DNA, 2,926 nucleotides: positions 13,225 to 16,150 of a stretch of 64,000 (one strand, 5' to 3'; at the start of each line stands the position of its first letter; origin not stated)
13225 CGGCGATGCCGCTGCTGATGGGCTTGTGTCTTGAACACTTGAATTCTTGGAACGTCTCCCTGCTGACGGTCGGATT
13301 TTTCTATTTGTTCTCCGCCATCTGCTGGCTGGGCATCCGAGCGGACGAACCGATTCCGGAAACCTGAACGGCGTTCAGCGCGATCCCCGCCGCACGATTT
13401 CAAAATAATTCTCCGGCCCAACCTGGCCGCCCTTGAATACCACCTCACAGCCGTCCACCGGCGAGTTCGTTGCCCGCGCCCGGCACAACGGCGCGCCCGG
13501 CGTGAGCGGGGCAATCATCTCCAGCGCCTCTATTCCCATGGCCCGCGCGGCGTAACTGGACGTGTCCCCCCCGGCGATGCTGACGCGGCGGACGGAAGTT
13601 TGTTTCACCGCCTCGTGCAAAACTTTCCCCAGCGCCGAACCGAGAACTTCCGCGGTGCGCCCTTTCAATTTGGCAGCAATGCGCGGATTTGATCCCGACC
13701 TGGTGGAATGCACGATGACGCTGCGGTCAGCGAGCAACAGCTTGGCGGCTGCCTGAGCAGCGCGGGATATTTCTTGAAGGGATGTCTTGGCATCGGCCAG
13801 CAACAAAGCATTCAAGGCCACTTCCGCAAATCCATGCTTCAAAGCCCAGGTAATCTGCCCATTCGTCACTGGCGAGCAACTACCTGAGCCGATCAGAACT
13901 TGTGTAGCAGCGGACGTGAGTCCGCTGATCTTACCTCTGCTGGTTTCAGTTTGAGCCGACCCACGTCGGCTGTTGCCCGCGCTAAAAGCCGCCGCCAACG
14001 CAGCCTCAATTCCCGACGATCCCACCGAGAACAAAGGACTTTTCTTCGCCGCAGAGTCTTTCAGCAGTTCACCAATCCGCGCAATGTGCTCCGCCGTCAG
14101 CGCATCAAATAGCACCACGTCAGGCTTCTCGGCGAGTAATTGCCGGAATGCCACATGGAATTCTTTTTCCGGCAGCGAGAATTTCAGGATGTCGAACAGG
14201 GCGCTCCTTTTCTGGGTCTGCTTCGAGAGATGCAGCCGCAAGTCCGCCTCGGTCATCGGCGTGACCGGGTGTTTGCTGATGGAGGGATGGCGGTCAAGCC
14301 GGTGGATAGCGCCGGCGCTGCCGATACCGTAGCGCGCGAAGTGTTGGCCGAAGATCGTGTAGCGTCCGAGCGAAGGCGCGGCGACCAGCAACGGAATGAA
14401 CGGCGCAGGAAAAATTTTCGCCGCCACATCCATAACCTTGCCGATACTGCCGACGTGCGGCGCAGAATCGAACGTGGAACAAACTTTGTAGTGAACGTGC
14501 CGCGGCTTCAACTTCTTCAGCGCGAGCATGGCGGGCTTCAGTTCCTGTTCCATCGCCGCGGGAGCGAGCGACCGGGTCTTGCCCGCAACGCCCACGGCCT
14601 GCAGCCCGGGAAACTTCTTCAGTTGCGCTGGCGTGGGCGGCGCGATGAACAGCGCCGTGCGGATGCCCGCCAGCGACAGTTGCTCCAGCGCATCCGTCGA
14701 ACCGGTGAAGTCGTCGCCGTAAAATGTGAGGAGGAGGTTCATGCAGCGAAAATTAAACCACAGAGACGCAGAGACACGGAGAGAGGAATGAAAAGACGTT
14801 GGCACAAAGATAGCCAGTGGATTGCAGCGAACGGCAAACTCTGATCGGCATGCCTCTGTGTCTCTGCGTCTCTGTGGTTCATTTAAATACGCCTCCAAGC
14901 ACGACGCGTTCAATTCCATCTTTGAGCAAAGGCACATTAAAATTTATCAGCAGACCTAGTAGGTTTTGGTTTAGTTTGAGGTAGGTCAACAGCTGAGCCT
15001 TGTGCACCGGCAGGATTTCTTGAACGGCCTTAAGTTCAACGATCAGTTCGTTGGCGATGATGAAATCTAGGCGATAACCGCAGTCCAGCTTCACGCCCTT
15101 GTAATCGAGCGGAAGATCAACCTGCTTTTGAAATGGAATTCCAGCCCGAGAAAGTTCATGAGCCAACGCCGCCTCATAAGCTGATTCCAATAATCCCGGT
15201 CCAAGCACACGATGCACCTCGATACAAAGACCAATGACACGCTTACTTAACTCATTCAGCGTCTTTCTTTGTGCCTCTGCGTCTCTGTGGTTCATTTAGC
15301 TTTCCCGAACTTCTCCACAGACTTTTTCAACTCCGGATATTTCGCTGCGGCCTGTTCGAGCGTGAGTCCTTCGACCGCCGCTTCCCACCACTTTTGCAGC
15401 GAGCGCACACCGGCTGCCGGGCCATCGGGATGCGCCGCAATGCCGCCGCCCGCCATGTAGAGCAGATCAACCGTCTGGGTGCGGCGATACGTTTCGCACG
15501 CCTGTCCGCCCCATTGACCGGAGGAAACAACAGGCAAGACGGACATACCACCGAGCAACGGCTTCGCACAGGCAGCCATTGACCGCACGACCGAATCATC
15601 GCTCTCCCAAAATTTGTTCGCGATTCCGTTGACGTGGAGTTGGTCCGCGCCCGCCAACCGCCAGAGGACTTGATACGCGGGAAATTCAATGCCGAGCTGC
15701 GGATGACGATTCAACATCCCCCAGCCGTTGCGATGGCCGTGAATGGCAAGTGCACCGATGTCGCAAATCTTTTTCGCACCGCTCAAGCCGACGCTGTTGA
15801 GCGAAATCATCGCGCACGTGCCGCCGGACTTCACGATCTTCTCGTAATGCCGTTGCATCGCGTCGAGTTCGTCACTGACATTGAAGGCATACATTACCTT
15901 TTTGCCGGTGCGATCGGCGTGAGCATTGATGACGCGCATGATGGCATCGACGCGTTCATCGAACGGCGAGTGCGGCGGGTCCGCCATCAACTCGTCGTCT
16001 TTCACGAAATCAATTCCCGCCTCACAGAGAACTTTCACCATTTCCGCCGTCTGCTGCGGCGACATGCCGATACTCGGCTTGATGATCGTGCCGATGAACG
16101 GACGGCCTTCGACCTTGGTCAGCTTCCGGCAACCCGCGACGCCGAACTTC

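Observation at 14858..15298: GxxExxY cassette inserted between RLP and kinase, bracketed by direct repeats that carry an overlapping TGA/ATG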

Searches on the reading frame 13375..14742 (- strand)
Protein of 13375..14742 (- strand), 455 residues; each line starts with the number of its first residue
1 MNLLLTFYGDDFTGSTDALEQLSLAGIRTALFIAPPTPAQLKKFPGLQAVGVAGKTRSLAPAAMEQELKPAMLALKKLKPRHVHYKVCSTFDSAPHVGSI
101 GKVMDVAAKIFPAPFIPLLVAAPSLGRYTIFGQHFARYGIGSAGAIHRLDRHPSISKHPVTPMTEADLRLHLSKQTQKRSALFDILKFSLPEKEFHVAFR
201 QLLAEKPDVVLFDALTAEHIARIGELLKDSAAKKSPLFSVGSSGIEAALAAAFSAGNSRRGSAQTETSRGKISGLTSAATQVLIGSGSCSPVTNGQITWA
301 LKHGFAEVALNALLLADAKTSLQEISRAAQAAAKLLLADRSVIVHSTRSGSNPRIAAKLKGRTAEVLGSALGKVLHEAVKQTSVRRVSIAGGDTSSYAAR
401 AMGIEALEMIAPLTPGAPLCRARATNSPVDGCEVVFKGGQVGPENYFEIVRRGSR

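Call 8: search_protein_families(library=ncbifam, proteins=[window:13375-14742:-])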
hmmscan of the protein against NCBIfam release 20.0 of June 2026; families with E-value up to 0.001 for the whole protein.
window:13375-14742:- (455 aa): 3 families
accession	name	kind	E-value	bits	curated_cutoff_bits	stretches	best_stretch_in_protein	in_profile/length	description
NF042436.1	OxoIsoapKin_OiaK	equivalog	4e-119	398.2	700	1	3-451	9-450/451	3-oxo-isoapionate kinase OiaK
NF043035.1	OxoTetrKin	equivalog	2.1e-50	171.8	350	1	8-448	5-414/418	3-oxo-tetronate kinase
NF047819.1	ThrnKinDtnkGamma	equivalog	2.3e-20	72.9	450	1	9-445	7-407/422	D-threonate kinase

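Call 9: search_protein_families(library=pfam, proteins=[window:13375-14742:-])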
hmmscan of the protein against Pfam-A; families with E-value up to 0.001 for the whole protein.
window:13375-14742:- (455 aa): 2 families
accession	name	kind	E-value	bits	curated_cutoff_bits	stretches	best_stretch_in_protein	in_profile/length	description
PF07005.16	SBD_N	-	3.3e-55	187.8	25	1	6-249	2-230/230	Sugar-binding N-terminal domain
PF17042.10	NBD_C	-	1.1e-31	111.1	28.3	1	284-447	2-168/168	Nucleotide-binding C-terminal domain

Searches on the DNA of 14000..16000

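Call 10: search_rna_families(source=window, start=14000, end=16000, threshold=evalue, max_evalue=1)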
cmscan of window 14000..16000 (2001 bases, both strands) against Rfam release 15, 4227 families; matches with E-value up to 1: 2.
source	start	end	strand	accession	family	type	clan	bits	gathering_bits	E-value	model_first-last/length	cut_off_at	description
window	14755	14880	-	RF03846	mir-4861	Gene; miRNA;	-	22.2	100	0.16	1-94/94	no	mir-4861 microRNA precursor family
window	15053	15075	+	RF01152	sR1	Gene; snRNA; snoRNA; CD-box;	-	14.5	45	1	1-57/57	no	Small nucleolar RNA sR1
